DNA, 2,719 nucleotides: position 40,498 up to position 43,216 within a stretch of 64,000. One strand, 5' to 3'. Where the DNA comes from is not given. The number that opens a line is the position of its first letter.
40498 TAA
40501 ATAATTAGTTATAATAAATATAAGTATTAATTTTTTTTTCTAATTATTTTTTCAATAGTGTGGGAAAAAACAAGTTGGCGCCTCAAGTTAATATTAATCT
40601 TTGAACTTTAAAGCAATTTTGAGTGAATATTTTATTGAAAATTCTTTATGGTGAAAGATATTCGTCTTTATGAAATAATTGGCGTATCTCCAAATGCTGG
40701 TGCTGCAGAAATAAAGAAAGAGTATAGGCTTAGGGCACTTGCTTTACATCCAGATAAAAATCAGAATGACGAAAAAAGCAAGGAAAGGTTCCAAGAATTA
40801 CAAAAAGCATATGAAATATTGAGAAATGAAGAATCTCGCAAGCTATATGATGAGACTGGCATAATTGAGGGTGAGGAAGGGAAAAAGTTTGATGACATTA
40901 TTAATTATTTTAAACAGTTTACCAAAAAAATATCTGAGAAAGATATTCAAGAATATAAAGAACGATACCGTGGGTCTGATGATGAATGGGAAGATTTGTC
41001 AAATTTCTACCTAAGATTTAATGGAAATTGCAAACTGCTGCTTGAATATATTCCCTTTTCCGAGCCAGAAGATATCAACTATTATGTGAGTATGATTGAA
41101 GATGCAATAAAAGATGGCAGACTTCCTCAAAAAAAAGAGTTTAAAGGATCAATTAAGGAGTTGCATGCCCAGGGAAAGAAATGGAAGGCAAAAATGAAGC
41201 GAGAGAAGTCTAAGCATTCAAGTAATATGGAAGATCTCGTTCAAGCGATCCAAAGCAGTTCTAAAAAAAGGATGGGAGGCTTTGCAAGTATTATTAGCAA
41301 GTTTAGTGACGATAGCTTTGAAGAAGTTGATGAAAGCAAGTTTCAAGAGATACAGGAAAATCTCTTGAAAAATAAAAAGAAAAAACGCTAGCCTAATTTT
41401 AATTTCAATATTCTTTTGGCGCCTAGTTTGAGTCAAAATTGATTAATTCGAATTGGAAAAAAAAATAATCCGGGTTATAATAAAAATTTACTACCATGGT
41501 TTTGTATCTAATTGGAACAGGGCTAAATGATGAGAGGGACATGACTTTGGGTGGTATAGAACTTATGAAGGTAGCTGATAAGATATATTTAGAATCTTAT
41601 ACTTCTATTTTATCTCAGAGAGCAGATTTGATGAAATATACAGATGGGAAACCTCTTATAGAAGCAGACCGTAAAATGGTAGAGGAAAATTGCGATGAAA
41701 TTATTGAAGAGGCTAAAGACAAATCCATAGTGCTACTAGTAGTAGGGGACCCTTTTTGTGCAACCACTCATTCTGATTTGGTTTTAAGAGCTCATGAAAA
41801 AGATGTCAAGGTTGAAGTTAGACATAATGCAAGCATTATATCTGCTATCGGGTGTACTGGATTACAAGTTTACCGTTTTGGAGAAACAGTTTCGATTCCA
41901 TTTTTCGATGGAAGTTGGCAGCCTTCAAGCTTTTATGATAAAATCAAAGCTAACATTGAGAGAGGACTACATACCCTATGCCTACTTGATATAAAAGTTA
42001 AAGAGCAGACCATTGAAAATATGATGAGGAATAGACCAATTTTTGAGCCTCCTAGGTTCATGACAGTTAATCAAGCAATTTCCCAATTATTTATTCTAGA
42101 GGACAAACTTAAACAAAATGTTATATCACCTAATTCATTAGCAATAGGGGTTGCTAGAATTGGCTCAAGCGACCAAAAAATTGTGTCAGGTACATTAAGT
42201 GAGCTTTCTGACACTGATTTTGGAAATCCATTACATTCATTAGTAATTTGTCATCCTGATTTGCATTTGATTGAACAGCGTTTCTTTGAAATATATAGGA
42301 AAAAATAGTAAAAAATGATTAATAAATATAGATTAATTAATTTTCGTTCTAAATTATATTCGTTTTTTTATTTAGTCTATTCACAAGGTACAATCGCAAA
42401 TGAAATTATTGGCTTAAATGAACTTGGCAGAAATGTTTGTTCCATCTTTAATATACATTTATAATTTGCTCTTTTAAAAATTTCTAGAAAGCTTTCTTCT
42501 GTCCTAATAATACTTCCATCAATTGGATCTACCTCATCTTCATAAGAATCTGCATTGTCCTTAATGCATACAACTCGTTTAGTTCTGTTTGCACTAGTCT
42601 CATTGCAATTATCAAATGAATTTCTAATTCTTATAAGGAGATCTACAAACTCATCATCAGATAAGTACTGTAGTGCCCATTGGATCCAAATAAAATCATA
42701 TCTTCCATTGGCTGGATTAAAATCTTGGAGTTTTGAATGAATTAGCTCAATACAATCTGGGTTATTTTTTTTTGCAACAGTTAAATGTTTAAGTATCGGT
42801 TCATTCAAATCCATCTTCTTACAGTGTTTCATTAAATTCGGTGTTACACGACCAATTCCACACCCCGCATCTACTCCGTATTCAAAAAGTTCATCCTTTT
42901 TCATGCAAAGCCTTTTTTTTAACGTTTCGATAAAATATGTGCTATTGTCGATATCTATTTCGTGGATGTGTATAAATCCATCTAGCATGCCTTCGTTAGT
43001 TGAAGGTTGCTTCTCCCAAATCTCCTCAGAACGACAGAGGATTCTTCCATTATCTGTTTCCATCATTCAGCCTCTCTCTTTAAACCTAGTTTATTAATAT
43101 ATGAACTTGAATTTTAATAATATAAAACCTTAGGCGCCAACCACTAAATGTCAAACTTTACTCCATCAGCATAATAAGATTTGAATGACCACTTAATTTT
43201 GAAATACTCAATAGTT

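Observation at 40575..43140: Identical E2F-like 9-mer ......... at -65 to -80 upstream of three adjacent housekeeping genes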

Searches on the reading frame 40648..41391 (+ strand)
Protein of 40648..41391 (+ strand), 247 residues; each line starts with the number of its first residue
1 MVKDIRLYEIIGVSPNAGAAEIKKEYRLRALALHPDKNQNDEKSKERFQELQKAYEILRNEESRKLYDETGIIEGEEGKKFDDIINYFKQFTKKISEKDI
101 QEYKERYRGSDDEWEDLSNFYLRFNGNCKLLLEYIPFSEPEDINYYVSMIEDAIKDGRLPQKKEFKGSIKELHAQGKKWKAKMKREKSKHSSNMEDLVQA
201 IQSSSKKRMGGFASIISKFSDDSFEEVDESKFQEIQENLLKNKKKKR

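Call 6: search_protein_families(library=pfam, proteins=[window:40648-41391:+])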
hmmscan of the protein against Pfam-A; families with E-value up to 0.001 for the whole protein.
window:40648-41391:+ (247 aa): 2 families
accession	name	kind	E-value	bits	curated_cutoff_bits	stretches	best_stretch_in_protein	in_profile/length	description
PF00226.36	DnaJ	-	1.5e-22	79.9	27.8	1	7-68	2-63/63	DnaJ domain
PF23302.1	HTH_DNAJC9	-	8e-17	61.6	27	1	107-171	1-65/69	DNAJC9 HTH domain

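Call 21: list_cluster_members(proteins=[window:40648-41391:+, window:41496-42308:+, window:42377-43066:-])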
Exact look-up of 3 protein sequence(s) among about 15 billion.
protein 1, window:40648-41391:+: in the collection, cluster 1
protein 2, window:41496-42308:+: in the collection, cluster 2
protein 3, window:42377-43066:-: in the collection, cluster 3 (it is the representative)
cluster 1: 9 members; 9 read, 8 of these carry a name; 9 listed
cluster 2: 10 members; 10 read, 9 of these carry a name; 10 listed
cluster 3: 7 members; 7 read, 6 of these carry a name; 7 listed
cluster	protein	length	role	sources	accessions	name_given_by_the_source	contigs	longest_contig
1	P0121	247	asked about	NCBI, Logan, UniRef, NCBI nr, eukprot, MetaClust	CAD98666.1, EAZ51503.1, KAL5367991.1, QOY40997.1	DNAJ protein-like [Cryptosporidium parvum Iowa II] | DNAJ protein-like, putative n=2 Tax=Cryptosporidium parvum TaxID=5807 RepID=A3FPT0_CRYPI | QOY40997.1 hypothetical protein CPATCC_002633 [Cryptosporidium parvum]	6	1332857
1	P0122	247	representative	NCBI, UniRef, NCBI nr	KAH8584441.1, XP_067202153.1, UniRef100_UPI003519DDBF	DNAJ-like protein [Cryptosporidium sp. chipmunk genotype I] | DNAJ-like protein n=1 Tax=Cryptosporidium sp. chipmunk genotype I TaxID=1280935 ...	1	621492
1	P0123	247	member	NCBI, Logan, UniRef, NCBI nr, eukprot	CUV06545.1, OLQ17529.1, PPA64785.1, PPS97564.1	unnamed protein product [Cryptosporidium hominis] | DNAJ protein-like n=1 Tax=Cryptosporidium hominis TaxID=237895 RepID=A0A0S4TGN3_CRYHO | Chaperone protein dnaJ 6 [Cryptosporidium hominis]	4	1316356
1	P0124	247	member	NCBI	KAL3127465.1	putative DNAJ protein-like [Cryptosporidium hominis]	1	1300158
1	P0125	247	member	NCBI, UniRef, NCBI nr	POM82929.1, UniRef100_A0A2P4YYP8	DnaJ domain protein [Cryptosporidium meleagridis] | DnaJ domain protein n=1 Tax=Cryptosporidium meleagridis TaxID=93969 RepID=A0A2P4YYP8_9CRYT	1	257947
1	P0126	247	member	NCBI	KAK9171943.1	DNAJ protein-like [Cryptosporidium meleagridis]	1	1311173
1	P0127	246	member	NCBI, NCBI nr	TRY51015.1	DNAJ protein-like [Cryptosporidium tyzzeri]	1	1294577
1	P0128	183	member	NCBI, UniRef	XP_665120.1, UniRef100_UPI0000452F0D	hypothetical protein, partial [Cryptosporidium hominis TU502] | hypothetical protein n=1 Tax=Cryptosporidium hominis (strain TU502) TaxID=353151 ...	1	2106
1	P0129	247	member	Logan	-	-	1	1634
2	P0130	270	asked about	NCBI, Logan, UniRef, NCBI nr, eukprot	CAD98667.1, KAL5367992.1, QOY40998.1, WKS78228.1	diphthine synthase and diphthamide biosynthesis methyltransferase [Cryptosporidium parvum] | diphthine methyl ester synthase n=2 Tax=Cryptosporidium parvum TaxID=5807 ... | Diphthine synthase [Cryptosporidium parvum]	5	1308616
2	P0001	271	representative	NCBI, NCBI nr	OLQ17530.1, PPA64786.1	diphthine synthase [Cryptosporidium hominis]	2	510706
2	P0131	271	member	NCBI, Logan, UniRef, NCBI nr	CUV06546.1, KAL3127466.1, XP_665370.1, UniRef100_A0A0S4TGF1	unnamed protein product [Cryptosporidium hominis] | diphthine methyl ester synthase n=2 Tax=Cryptosporidium hominis TaxID=237895 ... | tetrapyrrole methylases [Cryptosporidium hominis TU502]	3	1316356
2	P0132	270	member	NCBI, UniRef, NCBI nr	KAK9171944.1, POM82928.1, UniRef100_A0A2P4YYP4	diphthine synthase [Cryptosporidium meleagridis] | diphthine methyl ester synthase n=1 Tax=Cryptosporidium meleagridis TaxID=93969 ...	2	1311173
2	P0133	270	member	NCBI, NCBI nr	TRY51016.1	Diphthine synthase [Cryptosporidium tyzzeri]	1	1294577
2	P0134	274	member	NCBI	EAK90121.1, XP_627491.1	diphthine synthase; diphthamide biosynthesis methyltransferase, partial [Cryptosporidium ...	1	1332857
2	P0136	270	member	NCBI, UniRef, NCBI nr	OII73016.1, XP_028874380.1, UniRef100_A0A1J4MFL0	tetrapyrrole methylase [Cryptosporidium ubiquitum] | diphthine methyl ester synthase n=1 Tax=Cryptosporidium ubiquitum TaxID=857276 ...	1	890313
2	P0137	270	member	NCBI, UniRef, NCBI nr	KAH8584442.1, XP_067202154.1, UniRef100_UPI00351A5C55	diphthine synthase diphthamide biosynthesis methyltransferase [Cryptosporidium sp. ... | diphthine synthase diphthamide biosynthesis methyltransferase n=1 Tax=Cryptosporidium sp. ...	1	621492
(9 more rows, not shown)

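Call 22: find_encoding_contigs(protein=P0132, flank=3000, max_places=1)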
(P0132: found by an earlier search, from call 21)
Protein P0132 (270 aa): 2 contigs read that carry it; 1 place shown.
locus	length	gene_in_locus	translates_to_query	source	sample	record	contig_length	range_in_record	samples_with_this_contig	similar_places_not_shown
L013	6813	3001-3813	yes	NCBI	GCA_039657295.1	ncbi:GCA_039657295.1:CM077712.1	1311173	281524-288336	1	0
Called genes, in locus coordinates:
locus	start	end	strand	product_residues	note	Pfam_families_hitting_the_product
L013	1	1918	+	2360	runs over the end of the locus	-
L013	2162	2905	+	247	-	PF00226:DnaJ, PF23302:HTH_DNAJC9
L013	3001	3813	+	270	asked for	PF00590:TP_methylase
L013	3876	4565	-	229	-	PF05891:Methyltransf_PK, PF08241:Methyltransf_11 (weak), PF13649:Methyltransf_25 (weak)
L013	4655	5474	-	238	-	-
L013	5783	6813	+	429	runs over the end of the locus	PF16575:CLP1_P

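Call 23: find_encoding_contigs(protein=P0136, flank=3000, max_places=1)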
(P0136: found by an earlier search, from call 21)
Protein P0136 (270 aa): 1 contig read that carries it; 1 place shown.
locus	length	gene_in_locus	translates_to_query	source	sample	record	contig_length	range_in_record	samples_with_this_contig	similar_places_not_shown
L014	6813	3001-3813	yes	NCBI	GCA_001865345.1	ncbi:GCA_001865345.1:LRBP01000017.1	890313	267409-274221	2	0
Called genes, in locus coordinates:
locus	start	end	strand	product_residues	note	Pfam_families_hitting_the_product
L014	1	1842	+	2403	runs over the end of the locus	-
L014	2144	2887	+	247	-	PF00226:DnaJ, PF23302:HTH_DNAJC9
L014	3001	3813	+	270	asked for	PF00590:TP_methylase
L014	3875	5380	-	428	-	PF05891:Methyltransf_PK, PF13649:Methyltransf_25 (weak)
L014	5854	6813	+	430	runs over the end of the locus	PF16575:CLP1_P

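Call 24: find_encoding_contigs(protein=P0137, flank=3000, max_places=1)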
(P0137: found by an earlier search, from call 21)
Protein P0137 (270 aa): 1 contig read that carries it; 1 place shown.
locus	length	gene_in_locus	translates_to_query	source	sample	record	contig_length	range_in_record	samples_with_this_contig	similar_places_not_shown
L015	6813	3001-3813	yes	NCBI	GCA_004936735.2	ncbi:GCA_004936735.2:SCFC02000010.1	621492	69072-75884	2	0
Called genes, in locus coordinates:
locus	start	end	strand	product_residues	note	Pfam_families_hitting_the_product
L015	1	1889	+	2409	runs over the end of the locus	-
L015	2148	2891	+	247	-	PF00226:DnaJ, PF23302:HTH_DNAJC9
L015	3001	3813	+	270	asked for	PF00590:TP_methylase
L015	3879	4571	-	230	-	PF05891:Methyltransf_PK, PF08241:Methyltransf_11 (weak), PF13649:Methyltransf_25 (weak)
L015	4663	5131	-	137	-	-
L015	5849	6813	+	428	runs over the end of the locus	PF16575:CLP1_P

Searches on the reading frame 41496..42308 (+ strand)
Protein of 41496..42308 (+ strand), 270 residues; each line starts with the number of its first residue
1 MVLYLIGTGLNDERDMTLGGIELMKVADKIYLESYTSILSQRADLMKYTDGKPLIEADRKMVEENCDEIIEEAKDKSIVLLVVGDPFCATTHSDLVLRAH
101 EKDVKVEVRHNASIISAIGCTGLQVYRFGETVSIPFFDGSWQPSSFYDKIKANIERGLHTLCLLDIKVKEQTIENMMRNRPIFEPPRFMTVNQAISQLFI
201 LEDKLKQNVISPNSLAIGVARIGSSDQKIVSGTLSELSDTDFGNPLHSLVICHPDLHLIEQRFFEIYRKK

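Call 6: search_protein_families(library=pfam, proteins=[window:41496-42308:+])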
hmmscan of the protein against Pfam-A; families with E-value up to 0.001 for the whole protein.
window:41496-42308:+ (270 aa): 1 family
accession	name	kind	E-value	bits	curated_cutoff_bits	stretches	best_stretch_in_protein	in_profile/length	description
PF00590.25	TP_methylase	-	5.2e-22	79.3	27.8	1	3-237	2-211/212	Tetrapyrrole (Corrin/Porphyrin) Methylases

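Call 10: find_encoding_contigs(protein=window:41496-42308:+, flank=3000, max_places=10)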
Protein window:41496-42308:+ (270 aa): 24 contigs read that carry it; 5 places shown.
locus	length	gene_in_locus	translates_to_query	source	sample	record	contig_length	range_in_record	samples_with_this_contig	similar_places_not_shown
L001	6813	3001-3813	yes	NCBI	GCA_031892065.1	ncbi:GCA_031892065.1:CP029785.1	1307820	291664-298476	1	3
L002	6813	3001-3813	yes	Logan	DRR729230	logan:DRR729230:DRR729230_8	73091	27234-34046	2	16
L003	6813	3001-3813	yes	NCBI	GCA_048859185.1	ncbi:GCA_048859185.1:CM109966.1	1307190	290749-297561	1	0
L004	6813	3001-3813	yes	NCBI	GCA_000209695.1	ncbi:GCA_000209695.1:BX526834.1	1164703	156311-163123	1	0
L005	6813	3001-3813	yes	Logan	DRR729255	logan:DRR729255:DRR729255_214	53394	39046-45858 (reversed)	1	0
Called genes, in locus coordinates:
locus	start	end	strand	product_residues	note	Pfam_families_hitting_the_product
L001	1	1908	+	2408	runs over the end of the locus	-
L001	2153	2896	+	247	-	PF00226:DnaJ, PF23302:HTH_DNAJC9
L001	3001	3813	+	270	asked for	PF00590:TP_methylase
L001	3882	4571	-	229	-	PF05891:Methyltransf_PK, PF08241:Methyltransf_11 (weak), PF13649:Methyltransf_25 (weak)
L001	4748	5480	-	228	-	-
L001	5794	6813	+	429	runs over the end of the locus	PF16575:CLP1_P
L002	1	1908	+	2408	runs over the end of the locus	-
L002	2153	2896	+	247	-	PF00226:DnaJ, PF23302:HTH_DNAJC9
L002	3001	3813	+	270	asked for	PF00590:TP_methylase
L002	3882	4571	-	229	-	PF05891:Methyltransf_PK, PF08241:Methyltransf_11 (weak), PF13649:Methyltransf_25 (weak)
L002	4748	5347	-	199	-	-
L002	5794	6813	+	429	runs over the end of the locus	PF16575:CLP1_P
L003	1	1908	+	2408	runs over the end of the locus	-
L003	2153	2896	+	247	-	PF00226:DnaJ, PF23302:HTH_DNAJC9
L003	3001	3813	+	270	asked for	PF00590:TP_methylase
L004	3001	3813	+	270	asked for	PF00590:TP_methylase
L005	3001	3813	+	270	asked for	PF00590:TP_methylase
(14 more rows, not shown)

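Call 11: find_homologous_proteins(query=window:41496-42308:+, max_evalue=1e-40)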
Query window:41496-42308:+ (270 aa): 6268 proteins with E <= 1e-40 among 7254 candidates; the best 120 are listed.
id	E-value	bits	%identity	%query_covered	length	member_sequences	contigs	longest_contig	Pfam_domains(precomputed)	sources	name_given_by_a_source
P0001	1.7e-173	593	99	100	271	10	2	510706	PF00590.26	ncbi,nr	ncbi:diphthine synthase [Cryptosporidium hominis]|nr:Diphthine synthase [Cryptosporidium hominis] PP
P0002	7.5e-157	538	88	100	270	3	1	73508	PF00590.26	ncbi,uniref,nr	ncbi:diphthine synthase and diphthamide biosynthesis methyltransferase [Cryptosporidium canis]|unire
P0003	7.4e-156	535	86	100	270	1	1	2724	PF00590.26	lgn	-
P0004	7.1e-138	476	79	100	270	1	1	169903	PF00590.26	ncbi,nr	ncbi:putative diphthine synthase [Cryptosporidium felis]|nr:putative diphthine synthase [Cryptospori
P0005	3.8e-129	448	73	100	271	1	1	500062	PF00590.26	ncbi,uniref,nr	ncbi:tetrapyrrole methylase [Cryptosporidium ryanae]|uniref:tetrapyrrole methylase n=1 Tax=Cryptospo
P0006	2.0e-128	445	73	100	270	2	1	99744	PF00590.26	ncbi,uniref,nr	ncbi:tetrapyrrole methylase [Cryptosporidium bovis]|uniref:tetrapyrrole methylase n=1 Tax=Cryptospor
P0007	3.3e-127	441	45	99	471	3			PF00590.26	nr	nr:diphthine methyl ester synthase-like [Cherax quadricarinatus]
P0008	1.4e-116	406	66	100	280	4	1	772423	PF00590.26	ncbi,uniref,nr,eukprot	ncbi:diphthine synthase family protein [Cryptosporidium muris RN66]|uniref:diphthine methyl ester sy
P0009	1.4e-97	344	58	99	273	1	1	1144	PF00590.26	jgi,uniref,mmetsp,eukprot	uniref:diphthine methyl ester synthase n=1 Tax=Chromera velia CCMP2878 TaxID=1169474 RepID=A0A0G4FV7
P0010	2.3e-96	340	56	100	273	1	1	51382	PF00590.26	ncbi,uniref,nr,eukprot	ncbi:hypothetical protein DICPUDRAFT_37635 [Dictyostelium purpureum]|uniref:diphthine methyl ester s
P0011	4.7e-96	339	58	99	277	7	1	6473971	PF00590.26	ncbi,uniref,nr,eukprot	ncbi:putative diphthine synthase [Neospora caninum Liverpool]|uniref:diphthine methyl ester synthase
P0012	5.9e-96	339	59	100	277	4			PF00590.26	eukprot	eukprot:GHVQ01025319.1.p1 GENE.GHVQ01025319.1~~GHVQ01025319.1.p1 ORF type:complete len:278 (+),score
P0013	8.9e-96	338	57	99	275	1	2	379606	PF00590.26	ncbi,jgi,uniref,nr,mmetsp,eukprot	ncbi:unnamed protein product [Vitrella brassicaformis CCMP3155]|uniref:diphthine methyl ester syntha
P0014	1.1e-95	338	54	100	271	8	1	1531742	PF00590.26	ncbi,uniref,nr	ncbi:diphthine synthase [Plasmodium vivax Mauritania I]|uniref:diphthine methyl ester synthase n=1 T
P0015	3.4e-95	336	57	99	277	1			PF00590.26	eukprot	eukprot:TRINITY_DN16511_c0_g1_i1.p1 TRINITY_DN16511_c0_g1~~TRINITY_DN16511_c0_g1_i1.p1 ORF type:comp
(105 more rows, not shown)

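Call 12: find_encoding_contigs(protein=P0001, flank=3000, max_places=2)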
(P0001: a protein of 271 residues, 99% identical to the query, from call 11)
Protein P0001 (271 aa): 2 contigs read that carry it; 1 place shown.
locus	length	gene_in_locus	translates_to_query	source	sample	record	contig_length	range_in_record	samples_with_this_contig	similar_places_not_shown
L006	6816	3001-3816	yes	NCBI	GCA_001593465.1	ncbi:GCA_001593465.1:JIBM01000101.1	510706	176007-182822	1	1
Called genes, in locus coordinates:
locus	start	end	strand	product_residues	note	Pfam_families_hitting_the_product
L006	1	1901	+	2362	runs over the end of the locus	-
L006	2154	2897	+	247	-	PF00226:DnaJ, PF23302:HTH_DNAJC9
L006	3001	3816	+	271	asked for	PF00590:TP_methylase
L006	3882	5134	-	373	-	PF05891:Methyltransf_PK, PF08241:Methyltransf_11 (weak), PF13649:Methyltransf_25 (weak)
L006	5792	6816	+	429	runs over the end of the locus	PF16575:CLP1_P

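Call 13: find_encoding_contigs(protein=P0002, flank=3000, max_places=2)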
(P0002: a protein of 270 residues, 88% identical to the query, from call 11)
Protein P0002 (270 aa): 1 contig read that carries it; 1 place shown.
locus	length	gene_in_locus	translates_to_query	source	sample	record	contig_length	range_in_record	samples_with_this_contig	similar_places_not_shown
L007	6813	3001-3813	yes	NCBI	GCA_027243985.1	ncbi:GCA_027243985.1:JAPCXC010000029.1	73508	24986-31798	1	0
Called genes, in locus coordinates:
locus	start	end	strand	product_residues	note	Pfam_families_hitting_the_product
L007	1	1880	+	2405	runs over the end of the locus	-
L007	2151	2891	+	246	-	PF00226:DnaJ, PF23302:HTH_DNAJC9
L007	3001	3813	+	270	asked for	PF00590:TP_methylase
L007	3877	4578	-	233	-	PF05891:Methyltransf_PK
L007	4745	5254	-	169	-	-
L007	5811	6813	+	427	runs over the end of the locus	PF16575:CLP1_P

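Call 14: find_encoding_contigs(protein=P0004, flank=3000, max_places=2)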
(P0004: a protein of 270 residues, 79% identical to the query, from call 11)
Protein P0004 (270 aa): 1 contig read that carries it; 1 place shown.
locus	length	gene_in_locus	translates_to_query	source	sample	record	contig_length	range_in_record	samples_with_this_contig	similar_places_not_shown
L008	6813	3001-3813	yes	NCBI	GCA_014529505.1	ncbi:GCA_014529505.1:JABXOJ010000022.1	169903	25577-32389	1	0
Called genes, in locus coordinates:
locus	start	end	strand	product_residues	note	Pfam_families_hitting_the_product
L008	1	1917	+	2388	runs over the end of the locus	-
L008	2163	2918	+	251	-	PF00226:DnaJ, PF23302:HTH_DNAJC9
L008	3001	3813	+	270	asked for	PF00590:TP_methylase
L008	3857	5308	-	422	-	PF05891:Methyltransf_PK, PF08241:Methyltransf_11 (faint), PF13649:Methyltransf_25 (weak)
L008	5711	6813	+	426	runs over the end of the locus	PF16575:CLP1_P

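Call 15: find_encoding_contigs(protein=P0005, flank=3000, max_places=2)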
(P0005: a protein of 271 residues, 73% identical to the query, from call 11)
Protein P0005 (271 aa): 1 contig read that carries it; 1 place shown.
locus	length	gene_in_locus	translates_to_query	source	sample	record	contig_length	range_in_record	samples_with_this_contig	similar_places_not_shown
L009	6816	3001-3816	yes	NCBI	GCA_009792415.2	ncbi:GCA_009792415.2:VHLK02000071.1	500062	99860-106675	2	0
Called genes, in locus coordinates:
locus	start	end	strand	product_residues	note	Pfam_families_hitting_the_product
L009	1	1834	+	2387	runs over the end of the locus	PF00632:HECT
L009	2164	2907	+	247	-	PF00226:DnaJ, PF23302:HTH_DNAJC9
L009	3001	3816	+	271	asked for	PF00590:TP_methylase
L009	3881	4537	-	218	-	PF05891:Methyltransf_PK, PF13649:Methyltransf_25 (weak)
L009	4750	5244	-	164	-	-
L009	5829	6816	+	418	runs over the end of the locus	PF16575:CLP1_P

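Call 16: find_encoding_contigs(protein=P0006, flank=3000, max_places=2)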
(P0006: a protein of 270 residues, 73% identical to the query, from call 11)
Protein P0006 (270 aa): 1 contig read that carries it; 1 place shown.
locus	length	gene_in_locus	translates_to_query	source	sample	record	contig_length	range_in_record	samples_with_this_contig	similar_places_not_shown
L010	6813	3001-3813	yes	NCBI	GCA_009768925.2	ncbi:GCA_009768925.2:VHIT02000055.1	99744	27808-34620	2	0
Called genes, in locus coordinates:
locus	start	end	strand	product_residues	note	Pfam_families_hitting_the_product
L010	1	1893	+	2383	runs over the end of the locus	PF00632:HECT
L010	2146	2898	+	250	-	PF00226:DnaJ, PF23302:HTH_DNAJC9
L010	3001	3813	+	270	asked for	PF00590:TP_methylase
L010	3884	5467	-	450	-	PF05891:Methyltransf_PK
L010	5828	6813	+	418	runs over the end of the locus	PF16575:CLP1_P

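Call 17: find_encoding_contigs(protein=P0008, flank=3000, max_places=2)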
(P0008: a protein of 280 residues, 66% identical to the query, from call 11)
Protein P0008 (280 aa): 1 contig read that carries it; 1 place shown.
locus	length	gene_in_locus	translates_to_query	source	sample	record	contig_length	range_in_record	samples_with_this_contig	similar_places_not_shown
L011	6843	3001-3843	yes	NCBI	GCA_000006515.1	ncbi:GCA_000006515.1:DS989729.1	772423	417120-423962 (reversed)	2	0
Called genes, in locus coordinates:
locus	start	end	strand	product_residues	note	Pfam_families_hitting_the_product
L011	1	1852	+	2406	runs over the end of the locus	PF00632:HECT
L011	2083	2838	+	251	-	PF00226:DnaJ, PF23302:HTH_DNAJC9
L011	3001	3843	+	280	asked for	PF00590:TP_methylase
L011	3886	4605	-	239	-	PF05891:Methyltransf_PK, PF13649:Methyltransf_25 (weak)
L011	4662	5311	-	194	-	-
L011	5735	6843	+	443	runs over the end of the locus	PF16575:CLP1_P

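Call 18: find_encoding_contigs(protein=P0003, flank=3000, max_places=2)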
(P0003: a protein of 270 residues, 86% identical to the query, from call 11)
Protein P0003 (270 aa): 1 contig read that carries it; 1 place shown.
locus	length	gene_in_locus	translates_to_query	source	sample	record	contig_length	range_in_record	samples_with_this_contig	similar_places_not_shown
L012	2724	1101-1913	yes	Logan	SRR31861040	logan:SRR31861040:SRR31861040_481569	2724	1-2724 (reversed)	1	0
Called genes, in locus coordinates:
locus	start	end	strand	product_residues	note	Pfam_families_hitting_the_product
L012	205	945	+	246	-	PF00226:DnaJ, PF23302:HTH_DNAJC9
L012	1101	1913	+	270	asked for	PF00590:TP_methylase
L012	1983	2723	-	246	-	?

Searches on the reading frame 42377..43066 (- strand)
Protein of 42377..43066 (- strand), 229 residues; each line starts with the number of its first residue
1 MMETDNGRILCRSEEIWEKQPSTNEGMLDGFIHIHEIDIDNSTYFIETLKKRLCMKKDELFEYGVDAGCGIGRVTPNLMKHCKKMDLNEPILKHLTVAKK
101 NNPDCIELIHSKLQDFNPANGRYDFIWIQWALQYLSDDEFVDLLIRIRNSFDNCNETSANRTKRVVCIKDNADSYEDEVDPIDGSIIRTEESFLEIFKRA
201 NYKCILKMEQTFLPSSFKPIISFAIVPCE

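Call 6: search_protein_families(library=pfam, proteins=[window:42377-43066:-])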
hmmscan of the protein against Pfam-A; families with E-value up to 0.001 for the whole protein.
window:42377-43066:- (229 aa): 3 families
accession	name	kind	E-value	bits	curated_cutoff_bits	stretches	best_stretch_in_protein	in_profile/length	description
PF05891.18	Methyltransf_PK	-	4.4e-43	147.8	27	1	13-225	9-217/218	AdoMet dependent proline di-methyltransferase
PF13649.12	Methyltransf_25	-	1.3e-07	32.6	27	1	65-148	2-90/97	Methyltransferase domain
PF08241.18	Methyltransf_11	-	1.2e-06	29.5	21.2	1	65-138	1-76/95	Methyltransferase domain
